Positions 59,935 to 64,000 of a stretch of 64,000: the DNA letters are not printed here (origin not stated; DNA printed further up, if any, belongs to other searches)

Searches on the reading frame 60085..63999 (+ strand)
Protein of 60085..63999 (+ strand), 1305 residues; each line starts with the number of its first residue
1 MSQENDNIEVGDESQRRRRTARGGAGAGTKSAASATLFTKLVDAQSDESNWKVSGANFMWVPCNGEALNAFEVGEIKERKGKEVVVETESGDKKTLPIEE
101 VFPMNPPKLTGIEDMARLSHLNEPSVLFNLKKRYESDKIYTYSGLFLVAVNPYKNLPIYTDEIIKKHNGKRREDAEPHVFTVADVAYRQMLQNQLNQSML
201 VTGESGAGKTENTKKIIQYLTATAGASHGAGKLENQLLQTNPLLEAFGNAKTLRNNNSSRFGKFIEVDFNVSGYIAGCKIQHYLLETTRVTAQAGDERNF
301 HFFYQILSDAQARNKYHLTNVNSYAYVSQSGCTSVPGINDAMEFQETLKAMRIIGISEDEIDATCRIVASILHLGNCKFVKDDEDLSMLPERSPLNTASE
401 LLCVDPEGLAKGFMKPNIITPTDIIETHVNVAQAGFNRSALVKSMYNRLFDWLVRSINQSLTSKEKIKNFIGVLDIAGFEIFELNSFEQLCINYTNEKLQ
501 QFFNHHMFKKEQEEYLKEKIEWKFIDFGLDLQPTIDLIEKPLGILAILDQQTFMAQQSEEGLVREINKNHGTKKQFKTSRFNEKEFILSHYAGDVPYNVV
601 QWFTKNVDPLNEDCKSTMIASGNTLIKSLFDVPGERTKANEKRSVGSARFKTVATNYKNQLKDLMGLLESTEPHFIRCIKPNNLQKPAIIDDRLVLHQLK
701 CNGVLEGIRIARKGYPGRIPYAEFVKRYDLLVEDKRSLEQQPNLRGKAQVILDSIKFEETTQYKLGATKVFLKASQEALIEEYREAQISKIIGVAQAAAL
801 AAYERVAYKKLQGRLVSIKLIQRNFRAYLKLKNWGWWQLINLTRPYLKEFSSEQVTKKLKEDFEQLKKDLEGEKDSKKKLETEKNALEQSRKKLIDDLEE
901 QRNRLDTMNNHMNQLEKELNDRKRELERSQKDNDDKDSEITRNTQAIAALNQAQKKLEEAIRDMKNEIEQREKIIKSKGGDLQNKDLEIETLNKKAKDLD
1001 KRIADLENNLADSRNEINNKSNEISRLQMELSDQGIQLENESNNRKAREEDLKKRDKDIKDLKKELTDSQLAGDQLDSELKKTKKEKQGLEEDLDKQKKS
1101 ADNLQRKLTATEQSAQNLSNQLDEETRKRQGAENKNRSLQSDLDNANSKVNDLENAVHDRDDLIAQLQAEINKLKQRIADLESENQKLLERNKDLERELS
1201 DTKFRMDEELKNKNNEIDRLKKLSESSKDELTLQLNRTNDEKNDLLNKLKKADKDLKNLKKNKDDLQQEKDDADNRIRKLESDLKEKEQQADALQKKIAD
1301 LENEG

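Call 82: search_protein_families(library=pfam, proteins=[window:60085-63999:+], max_evalue=0.00001)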
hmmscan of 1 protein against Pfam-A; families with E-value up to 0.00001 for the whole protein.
window:60085-63999:+ (1305 aa): 2 families
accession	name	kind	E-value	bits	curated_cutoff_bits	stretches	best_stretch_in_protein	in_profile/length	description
PF00063.27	Myosin_head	-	1.2e-262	873.6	33.3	1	113-773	2-679/679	Myosin head (motor domain)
PF08614.16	ATG16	-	8.8e-06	26.5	33.7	0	1090-1191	86-187/200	Autophagy protein 16 (ATG16)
